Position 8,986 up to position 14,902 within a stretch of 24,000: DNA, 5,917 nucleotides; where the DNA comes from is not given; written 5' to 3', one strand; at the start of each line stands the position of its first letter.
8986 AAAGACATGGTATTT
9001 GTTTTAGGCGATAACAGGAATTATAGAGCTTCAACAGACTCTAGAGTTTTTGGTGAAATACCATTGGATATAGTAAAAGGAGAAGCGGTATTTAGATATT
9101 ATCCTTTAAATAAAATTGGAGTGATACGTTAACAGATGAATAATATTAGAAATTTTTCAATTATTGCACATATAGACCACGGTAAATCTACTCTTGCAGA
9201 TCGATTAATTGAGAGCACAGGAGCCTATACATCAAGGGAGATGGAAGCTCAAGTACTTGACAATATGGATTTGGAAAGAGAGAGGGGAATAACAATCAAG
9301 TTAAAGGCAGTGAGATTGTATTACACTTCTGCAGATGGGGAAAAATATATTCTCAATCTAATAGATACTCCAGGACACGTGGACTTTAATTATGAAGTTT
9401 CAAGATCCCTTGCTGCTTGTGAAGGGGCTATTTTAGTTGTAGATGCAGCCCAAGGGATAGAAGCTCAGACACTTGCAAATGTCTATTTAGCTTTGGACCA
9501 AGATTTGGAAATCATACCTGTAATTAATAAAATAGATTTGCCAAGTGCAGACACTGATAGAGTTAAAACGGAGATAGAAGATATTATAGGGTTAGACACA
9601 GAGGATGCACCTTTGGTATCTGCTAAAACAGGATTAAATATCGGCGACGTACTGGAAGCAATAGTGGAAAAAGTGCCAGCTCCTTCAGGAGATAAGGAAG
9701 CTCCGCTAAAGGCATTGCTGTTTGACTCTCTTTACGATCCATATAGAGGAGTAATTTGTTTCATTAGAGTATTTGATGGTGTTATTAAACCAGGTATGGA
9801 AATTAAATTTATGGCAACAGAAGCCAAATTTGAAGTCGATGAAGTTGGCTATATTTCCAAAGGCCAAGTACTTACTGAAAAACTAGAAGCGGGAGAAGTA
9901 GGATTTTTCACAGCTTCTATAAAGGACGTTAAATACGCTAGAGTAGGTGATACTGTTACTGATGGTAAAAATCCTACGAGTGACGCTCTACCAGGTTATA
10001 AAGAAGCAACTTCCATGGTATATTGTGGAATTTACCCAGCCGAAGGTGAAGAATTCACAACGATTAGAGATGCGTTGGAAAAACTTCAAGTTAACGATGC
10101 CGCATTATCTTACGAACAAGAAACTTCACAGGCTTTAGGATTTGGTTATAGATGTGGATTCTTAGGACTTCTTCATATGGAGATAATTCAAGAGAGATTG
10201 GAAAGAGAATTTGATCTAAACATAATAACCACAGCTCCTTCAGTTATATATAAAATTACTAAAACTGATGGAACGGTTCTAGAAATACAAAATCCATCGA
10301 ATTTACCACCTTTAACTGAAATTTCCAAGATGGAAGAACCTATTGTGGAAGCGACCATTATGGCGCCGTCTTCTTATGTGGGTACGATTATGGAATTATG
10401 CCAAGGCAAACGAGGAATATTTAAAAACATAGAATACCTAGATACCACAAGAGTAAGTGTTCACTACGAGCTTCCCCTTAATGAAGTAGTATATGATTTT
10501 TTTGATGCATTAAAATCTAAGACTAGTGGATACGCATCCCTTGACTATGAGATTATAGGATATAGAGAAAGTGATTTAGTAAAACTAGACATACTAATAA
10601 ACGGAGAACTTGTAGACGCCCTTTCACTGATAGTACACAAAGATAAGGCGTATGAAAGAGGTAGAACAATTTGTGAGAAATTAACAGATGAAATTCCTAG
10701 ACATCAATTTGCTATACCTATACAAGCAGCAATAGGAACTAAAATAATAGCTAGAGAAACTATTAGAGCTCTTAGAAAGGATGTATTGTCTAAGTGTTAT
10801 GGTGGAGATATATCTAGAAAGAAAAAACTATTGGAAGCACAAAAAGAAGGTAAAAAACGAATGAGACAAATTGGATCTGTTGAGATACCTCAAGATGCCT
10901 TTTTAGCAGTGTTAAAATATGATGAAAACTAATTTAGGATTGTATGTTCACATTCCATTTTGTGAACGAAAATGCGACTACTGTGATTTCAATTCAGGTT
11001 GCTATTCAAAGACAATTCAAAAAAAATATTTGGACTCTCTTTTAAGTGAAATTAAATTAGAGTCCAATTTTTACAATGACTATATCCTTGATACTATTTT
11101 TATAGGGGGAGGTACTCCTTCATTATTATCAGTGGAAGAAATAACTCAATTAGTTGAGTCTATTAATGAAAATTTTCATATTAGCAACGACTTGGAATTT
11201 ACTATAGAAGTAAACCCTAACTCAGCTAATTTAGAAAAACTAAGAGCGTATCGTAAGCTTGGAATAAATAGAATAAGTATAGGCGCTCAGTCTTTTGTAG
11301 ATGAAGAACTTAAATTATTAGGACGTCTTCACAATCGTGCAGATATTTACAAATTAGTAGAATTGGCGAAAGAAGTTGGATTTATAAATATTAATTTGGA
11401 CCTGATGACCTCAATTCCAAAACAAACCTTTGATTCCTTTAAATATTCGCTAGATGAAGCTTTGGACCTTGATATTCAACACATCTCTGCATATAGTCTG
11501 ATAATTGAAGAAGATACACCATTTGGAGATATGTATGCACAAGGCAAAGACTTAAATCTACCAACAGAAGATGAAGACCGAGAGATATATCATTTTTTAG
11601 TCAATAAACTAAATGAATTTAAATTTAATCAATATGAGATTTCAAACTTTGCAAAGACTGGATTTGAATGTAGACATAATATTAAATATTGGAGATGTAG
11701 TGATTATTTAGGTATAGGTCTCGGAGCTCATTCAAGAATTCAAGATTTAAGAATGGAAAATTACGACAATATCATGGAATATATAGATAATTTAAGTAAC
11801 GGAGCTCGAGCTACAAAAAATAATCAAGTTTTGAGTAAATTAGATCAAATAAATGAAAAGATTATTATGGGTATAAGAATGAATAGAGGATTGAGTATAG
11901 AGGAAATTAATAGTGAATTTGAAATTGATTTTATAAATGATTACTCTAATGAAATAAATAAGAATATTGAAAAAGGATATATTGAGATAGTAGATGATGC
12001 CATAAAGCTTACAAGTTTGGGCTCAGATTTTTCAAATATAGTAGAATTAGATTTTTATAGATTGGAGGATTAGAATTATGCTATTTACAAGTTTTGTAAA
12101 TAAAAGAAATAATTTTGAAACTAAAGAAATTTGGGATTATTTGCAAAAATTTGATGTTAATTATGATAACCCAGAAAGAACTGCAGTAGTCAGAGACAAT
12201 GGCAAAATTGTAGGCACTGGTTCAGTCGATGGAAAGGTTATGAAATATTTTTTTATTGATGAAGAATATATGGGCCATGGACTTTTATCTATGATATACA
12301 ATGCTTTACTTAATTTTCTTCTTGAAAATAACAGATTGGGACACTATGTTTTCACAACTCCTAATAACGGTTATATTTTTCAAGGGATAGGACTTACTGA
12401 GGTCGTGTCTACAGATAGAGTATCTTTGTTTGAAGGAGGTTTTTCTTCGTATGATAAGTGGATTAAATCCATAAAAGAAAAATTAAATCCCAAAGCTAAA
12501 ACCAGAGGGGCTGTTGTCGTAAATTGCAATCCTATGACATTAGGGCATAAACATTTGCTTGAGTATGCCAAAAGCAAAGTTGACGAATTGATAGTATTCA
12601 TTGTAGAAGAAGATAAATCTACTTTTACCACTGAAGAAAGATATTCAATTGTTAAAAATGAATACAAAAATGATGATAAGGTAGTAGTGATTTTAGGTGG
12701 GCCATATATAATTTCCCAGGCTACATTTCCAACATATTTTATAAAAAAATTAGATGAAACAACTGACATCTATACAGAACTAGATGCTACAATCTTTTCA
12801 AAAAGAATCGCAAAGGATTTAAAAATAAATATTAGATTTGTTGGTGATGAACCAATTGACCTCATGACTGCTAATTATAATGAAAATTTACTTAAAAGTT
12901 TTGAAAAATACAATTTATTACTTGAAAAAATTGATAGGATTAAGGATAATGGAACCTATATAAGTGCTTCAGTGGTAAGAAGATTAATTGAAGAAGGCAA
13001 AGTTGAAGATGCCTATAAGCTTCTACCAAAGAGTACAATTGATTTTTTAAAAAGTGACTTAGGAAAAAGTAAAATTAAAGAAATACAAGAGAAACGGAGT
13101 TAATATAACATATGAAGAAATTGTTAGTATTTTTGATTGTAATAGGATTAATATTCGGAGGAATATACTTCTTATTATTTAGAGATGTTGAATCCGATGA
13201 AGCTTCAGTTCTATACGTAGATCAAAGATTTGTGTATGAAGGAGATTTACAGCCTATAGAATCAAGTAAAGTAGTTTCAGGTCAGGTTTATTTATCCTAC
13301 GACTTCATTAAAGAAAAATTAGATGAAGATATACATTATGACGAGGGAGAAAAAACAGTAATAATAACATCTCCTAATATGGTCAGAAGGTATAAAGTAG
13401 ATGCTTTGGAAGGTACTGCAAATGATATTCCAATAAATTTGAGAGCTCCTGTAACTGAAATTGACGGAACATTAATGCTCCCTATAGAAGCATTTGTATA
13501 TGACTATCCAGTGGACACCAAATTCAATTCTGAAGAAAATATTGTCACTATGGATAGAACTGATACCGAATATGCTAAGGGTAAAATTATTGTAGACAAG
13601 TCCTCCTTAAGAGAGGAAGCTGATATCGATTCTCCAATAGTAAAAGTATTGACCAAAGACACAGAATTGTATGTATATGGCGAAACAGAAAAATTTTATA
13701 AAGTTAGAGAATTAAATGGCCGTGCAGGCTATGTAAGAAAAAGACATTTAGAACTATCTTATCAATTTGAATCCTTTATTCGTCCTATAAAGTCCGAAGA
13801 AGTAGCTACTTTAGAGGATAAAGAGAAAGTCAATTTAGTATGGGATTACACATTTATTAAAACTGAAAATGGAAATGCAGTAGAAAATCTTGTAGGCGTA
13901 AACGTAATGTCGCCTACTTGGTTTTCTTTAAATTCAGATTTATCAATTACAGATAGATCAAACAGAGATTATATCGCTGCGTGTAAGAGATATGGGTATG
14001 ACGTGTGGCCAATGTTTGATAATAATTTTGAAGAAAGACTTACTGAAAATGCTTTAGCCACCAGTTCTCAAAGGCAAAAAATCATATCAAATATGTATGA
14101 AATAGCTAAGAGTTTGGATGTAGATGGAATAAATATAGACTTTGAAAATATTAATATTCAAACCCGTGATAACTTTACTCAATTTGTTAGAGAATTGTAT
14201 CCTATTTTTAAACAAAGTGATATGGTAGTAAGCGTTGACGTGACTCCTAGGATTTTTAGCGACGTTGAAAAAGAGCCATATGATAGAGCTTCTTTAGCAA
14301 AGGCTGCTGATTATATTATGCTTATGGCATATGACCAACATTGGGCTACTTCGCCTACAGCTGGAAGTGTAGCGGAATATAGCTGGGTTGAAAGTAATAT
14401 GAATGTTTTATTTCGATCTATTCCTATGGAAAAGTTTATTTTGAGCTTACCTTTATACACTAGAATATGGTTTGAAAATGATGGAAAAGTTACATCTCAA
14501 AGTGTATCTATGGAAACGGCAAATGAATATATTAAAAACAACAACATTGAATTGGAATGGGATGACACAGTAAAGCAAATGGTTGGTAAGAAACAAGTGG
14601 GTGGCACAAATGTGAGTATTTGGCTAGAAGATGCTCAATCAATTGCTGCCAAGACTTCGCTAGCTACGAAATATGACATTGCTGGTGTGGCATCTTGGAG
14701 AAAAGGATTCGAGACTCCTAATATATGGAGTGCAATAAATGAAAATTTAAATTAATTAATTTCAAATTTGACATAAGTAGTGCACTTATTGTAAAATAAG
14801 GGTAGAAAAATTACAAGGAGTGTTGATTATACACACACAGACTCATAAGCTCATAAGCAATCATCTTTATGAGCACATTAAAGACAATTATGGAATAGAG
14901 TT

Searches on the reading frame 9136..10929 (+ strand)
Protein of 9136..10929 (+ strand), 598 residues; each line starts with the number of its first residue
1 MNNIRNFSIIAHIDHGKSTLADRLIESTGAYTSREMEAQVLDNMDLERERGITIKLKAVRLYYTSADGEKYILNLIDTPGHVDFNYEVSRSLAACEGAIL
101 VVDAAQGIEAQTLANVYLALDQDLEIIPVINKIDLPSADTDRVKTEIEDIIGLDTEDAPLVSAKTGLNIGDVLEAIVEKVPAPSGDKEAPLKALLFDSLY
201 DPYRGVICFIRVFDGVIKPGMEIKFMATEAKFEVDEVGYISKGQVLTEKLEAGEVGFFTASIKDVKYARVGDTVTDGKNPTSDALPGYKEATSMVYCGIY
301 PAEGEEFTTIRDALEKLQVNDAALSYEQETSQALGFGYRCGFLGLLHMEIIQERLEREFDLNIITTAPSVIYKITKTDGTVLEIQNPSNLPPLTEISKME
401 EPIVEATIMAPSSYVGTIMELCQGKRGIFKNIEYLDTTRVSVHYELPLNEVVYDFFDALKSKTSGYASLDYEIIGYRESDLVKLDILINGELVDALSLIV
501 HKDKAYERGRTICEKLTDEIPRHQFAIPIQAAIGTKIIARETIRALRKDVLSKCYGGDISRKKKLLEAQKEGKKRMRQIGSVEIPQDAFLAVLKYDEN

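Call 25: search_protein_families(library=pfam, proteins=[window:9136-10929:+], max_evalue=0.00001)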
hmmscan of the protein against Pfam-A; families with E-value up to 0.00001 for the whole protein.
window:9136-10929:+ (598 aa): 4 families
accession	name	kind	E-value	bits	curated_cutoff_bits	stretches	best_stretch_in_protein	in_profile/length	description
PF00009.33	GTP_EFTU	-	6.6e-56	189.3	26.5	1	3-181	2-187/188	Elongation factor Tu GTP binding domain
PF06421.17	LepA_C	-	1.7e-50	170.1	29.7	1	488-594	1-107/107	GTP-binding protein LepA C-terminus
PF00679.30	EFG_C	-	4.2e-23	81.6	27.9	1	399-485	2-87/89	Elongation factor G C-terminus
PF03144.31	GTP_EFTU_D2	-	4.8e-13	49.8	30.3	1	205-275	1-73/73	Elongation factor Tu domain 2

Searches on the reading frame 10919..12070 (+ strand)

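Call 25: search_protein_families(library=pfam, proteins=[window:10919-12070:+], max_evalue=0.00001)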
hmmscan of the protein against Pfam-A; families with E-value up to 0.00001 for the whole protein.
window:10919-12070:+ (384 aa): 2 families
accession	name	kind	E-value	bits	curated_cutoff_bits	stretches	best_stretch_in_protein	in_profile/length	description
PF04055.27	Radical_SAM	-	1.1e-24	88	29.5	1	9-179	1-164/166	Radical SAM superfamily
PF06969.22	HemN_C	-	1.1e-10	41.9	24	1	305-370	1-66/67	HemN C-terminal domain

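Call 44: search_protein_families(library=ncbifam, proteins=[window:10919-12070:+], max_evalue=0.001)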
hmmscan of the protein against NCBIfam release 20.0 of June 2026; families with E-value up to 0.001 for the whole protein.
window:10919-12070:+ (384 aa): 24 families
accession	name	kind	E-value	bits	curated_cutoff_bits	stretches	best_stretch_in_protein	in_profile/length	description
TIGR00539.1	hemN_rel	equivalog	1.2e-100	337.2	205.4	1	8-363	3-352/361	radical SAM family heme chaperone HemW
NF005133.0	PRK06582.1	equivalog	3.4e-80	270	597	1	2-368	8-377/390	coproporphyrinogen III oxidase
NF006067.1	PRK08208.1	equivalog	1.4e-57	195.6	380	1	3-376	33-411/427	STM4012 family radical SAM protein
TIGR00538.1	hemN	equivalog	1.2e-55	189.1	324.95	1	3-368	47-427/454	oxygen-independent coproporphyrinogen III oxidase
TIGR04107.1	rSAM_HutW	equivalog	6.6e-55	186.6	400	1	8-369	42-404/419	heme anaerobic degradation radical SAM methyltransferase ChuW/HutW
NF004567.0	PRK05904.1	equivalog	2.1e-52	178.5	355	1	7-347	8-327/353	coproporphyrinogen III oxidase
TIGR03994.1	rSAM_HemZ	equivalog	1.3e-51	176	321.4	1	3-293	82-391/401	coproporphyrinogen dehydrogenase HemZ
NF006064.0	PRK08207.2-2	equivalog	2.3e-44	152.2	504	1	3-297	142-453/465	coproporphyrinogen III oxidase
NF006385.0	PRK08629.1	equivalog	1.1e-42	146.4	355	1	8-380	55-414/439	coproporphyrinogen III oxidase family protein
NF006060.0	PRK08207.1-3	equivalog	8.7e-37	127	653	1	3-237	147-387/477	coproporphyrinogen III oxidase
NF006061.0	PRK08207.1-4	equivalog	8.7e-32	110.5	702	1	3-185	171-359/501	coproporphyrinogen III oxidase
NF006059.0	PRK08207.1-1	equivalog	2.5e-28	99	1012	1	2-190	168-362/496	coproporphyrinogen III oxidase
NF006066.0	PRK08207.2-5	equivalog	1.4e-27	96.6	1117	1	6-278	191-476/518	coproporphyrinogen III oxidase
NF006062.0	PRK08207.1-5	equivalog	2.5e-27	95.9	1007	1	6-225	149-374/476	coproporphyrinogen III oxidase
NF006063.0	PRK08207.2-1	equivalog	3.1e-27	95.4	1074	1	3-292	190-502/518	coproporphyrinogen III oxidase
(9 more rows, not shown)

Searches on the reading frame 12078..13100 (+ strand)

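Call 25: search_protein_families(library=pfam, proteins=[window:12078-13100:+], max_evalue=0.00001)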
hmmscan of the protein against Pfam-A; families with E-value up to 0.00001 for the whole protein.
window:12078-13100:+ (341 aa): 2 families
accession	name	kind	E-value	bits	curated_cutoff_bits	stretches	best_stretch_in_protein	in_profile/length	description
PF08218.17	Citrate_ly_lig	-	1.1e-56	191.9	20.9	1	144-324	2-182/182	Citrate lyase ligase C-terminal domain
PF01467.32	CTP_transf_like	-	8.1e-06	26.5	21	0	151-230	7-93/133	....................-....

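Call 44: search_protein_families(library=ncbifam, proteins=[window:12078-13100:+], max_evalue=0.001)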
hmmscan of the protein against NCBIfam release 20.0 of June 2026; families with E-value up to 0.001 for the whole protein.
window:12078-13100:+ (341 aa): 8 families
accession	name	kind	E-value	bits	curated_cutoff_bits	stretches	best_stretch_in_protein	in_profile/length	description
TIGR00124.1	cit_ly_ligase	equivalog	3e-72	243.5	262.1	1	10-328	7-330/335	[citrate (pro-3S)-lyase] ligase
TIGR01510.1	coaD_prev_kdtB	equivalog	2.9e-07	30.6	103.3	1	151-249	9-111/155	pantetheine-phosphate adenylyltransferase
TIGR00125.1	cyt_tran_rel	domain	5.2e-07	29.8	27.7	1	146-200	4-64/65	adenylyltransferase/cytidyltransferase family protein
NF004162.0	PRK05627.1-5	equivalog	1.3e-06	28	241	1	153-318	25-180/304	bifunctional riboflavin kinase/FAD synthetase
TIGR01527.1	arch_NMN_Atrans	equivalog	1.6e-05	24.5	181.2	0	143-200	1-63/167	nicotinamide-nucleotide adenylyltransferase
NF002243.0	PRK01153.1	subfamily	4.6e-05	23.1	127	0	143-199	2-63/175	nicotinamide-nucleotide adenylyltransferase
NF010191.0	PRK13670.1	equivalog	0.00016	21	360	0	236-328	142-234/392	nucleotidyltransferase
NF004158.0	PRK05627.1-1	equivalog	0.00022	20.7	396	1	151-317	26-183/304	bifunctional riboflavin kinase/FAD synthetase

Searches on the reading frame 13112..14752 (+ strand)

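Call 26: search_protein_families(library=pfam, proteins=[window:13112-14752:+], max_evalue=0.00001)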
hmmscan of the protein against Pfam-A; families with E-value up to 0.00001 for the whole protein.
window:13112-14752:+ (547 aa): 3 families
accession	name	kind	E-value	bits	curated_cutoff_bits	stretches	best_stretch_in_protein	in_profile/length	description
PF00704.34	Glyco_hydro_18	-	2.5e-22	80.4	29.6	1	314-530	83-313/317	Glycosyl hydrolases family 18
PF08239.17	SH3_3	-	2.3e-08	34.5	27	1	166-213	5-53/54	Bacterial SH3 domain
PF07833.16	Cu_amine_oxidN1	-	5.7e-08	33.1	24.2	1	54-146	15-107/108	Copper amine oxidase N-terminal domain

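Call 44: search_protein_families(library=ncbifam, proteins=[window:13112-14752:+], max_evalue=0.001)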
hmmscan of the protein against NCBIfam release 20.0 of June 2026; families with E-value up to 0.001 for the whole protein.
window:13112-14752:+ (547 aa): 2 families
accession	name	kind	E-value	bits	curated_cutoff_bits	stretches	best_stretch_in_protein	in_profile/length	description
NF052619.1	ChiD_Serratia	equivalog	8.4e-05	21.7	750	1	313-413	120-227/416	chitinase ChiD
NF033091.0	HK_VanS_ACDEFG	equivalog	0.00051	19.2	400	1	304-392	107-192/293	vancomycin resistance histidine kinase VanS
